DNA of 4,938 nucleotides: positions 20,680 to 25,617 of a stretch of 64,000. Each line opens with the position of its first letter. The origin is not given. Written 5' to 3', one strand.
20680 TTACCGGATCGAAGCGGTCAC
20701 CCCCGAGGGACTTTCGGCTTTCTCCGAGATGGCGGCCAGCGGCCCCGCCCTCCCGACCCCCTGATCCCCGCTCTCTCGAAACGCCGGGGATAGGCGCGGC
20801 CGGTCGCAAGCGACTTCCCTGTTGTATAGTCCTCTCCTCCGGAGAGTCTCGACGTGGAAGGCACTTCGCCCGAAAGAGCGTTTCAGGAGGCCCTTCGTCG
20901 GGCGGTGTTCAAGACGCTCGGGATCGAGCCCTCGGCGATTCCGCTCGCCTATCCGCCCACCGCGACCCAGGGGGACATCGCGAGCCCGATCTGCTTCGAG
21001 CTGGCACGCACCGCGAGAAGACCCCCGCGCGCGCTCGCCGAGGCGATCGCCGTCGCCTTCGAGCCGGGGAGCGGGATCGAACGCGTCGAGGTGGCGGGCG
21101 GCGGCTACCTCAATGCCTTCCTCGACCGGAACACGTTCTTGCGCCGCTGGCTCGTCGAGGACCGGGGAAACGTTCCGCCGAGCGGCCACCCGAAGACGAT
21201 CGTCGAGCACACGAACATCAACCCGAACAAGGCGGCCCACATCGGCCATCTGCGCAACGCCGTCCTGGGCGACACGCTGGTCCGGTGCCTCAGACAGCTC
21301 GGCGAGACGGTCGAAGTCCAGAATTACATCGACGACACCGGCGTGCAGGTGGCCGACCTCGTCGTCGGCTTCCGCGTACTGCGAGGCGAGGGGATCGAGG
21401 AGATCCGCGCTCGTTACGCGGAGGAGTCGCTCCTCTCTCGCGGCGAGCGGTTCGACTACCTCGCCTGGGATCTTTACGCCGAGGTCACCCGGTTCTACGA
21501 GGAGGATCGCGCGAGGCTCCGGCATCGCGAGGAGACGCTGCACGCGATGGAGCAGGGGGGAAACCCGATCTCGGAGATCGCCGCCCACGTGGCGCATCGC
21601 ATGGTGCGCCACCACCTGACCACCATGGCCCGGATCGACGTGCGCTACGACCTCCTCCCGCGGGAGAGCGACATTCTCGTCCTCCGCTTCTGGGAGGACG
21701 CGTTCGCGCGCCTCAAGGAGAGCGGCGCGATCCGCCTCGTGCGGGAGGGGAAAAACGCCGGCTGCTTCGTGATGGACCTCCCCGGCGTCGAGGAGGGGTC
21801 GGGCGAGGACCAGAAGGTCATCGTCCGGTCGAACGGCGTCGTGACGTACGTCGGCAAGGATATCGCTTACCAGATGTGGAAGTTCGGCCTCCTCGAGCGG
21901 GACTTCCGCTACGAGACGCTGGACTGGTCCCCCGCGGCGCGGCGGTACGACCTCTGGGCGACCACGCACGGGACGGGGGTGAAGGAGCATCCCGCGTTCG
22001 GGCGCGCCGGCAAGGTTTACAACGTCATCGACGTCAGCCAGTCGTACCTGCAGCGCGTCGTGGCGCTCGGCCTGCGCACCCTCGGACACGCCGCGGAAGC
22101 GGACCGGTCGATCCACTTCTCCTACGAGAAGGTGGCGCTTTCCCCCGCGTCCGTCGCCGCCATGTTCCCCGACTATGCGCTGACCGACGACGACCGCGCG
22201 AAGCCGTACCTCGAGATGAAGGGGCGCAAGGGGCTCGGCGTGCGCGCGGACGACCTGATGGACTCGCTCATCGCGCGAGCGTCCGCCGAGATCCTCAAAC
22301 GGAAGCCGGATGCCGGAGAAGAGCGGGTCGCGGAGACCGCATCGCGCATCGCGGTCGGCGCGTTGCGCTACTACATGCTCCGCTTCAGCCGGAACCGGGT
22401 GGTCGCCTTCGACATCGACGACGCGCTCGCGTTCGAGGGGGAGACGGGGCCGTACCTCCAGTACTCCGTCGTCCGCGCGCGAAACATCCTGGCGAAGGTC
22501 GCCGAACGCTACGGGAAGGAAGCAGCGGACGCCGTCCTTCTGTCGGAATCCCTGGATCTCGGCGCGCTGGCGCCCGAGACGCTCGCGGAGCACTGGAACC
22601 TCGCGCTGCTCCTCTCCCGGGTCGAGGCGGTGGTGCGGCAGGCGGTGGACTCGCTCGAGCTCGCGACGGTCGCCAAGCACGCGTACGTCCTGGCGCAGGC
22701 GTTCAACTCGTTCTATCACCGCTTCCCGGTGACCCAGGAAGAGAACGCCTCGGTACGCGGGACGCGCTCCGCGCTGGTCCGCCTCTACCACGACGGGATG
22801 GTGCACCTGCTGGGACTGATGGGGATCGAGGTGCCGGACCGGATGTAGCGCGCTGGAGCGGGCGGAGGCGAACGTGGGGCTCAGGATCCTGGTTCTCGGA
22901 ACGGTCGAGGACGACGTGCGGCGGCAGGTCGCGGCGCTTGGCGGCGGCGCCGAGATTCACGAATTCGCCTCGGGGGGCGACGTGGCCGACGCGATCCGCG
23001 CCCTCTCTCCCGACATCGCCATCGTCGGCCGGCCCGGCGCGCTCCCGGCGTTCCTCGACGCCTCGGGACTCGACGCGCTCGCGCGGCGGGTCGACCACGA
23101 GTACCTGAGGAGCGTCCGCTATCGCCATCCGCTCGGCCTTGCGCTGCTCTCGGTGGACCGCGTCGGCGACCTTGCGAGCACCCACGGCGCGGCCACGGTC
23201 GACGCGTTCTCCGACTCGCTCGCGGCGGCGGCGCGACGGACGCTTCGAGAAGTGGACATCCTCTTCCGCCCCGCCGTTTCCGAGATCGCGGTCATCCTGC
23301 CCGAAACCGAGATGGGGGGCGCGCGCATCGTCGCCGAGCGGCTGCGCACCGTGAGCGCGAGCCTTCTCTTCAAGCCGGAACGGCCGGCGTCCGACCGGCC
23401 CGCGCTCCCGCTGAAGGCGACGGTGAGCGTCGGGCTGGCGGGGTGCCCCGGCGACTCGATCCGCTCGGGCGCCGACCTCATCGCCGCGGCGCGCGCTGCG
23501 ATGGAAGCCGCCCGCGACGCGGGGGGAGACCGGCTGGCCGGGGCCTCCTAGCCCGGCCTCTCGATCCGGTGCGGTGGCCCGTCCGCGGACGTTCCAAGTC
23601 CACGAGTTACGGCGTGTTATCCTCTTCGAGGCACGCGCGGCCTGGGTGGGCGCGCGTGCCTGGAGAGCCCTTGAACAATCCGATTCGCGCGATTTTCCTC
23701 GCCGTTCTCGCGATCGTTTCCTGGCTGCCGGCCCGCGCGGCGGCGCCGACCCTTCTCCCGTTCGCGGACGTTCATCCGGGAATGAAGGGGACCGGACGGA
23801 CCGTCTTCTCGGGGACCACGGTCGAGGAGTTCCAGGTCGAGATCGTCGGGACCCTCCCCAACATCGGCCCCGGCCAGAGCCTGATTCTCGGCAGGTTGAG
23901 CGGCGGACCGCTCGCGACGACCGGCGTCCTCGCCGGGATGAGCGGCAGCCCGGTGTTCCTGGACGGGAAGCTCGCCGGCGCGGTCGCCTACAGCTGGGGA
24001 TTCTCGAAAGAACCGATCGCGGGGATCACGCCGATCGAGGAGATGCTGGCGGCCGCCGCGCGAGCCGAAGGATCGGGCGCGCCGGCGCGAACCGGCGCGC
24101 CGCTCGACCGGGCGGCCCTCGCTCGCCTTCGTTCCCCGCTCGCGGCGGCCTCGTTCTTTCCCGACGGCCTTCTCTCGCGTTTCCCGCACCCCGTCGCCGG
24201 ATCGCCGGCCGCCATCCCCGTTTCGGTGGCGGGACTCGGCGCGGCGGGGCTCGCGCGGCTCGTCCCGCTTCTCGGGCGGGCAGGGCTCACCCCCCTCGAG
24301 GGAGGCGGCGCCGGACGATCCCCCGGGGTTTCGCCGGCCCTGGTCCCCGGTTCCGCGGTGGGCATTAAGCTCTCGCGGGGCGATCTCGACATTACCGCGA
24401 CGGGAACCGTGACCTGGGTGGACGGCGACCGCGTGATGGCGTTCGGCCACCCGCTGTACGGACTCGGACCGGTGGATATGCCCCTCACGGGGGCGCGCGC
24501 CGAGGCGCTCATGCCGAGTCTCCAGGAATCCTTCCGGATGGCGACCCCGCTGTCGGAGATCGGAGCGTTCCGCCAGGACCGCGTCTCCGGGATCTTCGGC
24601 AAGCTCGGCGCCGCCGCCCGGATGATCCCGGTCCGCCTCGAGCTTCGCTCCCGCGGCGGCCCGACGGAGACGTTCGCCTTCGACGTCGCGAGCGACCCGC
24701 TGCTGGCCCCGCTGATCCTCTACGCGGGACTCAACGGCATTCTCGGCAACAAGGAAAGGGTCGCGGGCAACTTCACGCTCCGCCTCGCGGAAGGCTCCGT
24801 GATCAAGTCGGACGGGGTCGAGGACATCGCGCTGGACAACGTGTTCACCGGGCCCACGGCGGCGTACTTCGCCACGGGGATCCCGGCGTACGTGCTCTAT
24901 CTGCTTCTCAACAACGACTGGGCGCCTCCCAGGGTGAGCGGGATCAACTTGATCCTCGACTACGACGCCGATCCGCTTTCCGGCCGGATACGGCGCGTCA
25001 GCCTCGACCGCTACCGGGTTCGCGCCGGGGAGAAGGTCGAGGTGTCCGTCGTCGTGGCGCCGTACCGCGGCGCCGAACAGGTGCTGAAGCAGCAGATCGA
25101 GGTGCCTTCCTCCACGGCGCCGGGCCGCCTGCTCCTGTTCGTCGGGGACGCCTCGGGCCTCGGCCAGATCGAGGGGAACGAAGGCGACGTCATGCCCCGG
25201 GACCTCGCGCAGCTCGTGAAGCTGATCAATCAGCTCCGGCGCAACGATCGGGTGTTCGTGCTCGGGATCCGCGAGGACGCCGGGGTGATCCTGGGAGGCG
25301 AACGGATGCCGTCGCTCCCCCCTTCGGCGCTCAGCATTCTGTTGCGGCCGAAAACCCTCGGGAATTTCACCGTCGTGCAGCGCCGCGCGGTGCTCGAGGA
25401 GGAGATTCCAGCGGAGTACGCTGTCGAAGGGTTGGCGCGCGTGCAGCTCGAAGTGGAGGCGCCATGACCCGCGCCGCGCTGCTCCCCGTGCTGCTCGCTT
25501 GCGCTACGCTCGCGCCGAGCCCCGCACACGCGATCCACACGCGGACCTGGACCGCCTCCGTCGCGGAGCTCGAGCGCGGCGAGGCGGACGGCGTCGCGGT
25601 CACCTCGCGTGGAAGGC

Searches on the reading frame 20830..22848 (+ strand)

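Call 57: search_protein_families(library=pfam, max_evalue=0.05, proteins=[window:20830-22848:+])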
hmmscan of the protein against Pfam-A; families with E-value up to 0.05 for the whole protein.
window:20830-22848:+ (672 aa): 5 families
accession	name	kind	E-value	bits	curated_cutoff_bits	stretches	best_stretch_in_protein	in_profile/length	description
PF05746.21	DALR_1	-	1.6e-19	70.5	22.3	1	543-672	1-117/117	DALR anticodon binding domain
PF03485.21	Arg_tRNA_synt_N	-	5.9e-17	62.5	21.5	1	17-98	6-85/85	Arginyl tRNA synthetase N terminal domain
PF00750.26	tRNA-synt_1d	-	1.5e-15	57.5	23.3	1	119-347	17-221/349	tRNA synthetases class I (R), catalytic domain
PF00133.28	tRNA-synt_1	-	0.019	14.2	22.7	1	134-176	36-78/414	tRNA synthetases class I (I, L, M and V)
PF09334.17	tRNA-synt_1g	-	0.022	14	20.1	0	132-171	10-49/391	tRNA synthetases class I (M)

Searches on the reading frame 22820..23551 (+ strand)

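Call 57: search_protein_families(library=pfam, max_evalue=0.05, proteins=[window:22820-23551:+])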
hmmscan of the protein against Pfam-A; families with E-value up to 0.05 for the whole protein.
window:22820-23551:+ (243 aa): 1 family
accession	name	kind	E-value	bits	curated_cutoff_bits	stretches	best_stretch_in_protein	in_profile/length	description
PF00990.26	GGDEF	-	7.2e-12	45.8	23.8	1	88-237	16-160/161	Diguanylate cyclase, GGDEF domain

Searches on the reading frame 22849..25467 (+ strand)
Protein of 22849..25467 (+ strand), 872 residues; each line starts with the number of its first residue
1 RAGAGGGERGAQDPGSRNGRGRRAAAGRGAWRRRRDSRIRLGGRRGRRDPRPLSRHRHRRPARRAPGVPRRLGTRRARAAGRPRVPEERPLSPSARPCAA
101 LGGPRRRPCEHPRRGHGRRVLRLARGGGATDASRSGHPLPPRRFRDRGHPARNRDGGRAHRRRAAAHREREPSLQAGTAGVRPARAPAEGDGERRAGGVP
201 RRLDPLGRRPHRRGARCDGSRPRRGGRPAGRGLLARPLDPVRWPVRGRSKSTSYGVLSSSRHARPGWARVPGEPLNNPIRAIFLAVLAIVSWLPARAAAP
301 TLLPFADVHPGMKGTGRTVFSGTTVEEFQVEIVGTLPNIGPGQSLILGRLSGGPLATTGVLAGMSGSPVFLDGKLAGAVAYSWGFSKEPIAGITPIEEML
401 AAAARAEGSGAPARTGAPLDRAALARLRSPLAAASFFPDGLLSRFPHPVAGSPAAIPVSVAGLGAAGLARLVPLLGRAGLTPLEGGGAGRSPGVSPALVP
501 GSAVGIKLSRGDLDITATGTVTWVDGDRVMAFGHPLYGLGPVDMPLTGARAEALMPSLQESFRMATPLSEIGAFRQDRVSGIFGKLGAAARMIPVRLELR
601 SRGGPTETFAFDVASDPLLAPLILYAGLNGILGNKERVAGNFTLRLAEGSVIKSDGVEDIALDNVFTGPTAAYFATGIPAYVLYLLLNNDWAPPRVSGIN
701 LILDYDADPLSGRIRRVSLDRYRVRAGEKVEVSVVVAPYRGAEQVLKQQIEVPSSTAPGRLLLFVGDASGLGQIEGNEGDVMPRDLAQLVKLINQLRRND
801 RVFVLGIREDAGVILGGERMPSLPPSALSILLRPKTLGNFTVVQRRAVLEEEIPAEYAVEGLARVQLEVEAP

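Call 57: search_protein_families(library=pfam, max_evalue=0.05, proteins=[window:22849-25467:+])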
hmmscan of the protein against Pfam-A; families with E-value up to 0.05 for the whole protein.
window:22849-25467:+ (872 aa): 1 family
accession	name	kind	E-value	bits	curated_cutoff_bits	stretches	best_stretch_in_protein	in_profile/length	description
PF05580.18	Peptidase_S55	-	4.2e-06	27.4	25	1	318-392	127-201/210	SpoIVB peptidase S55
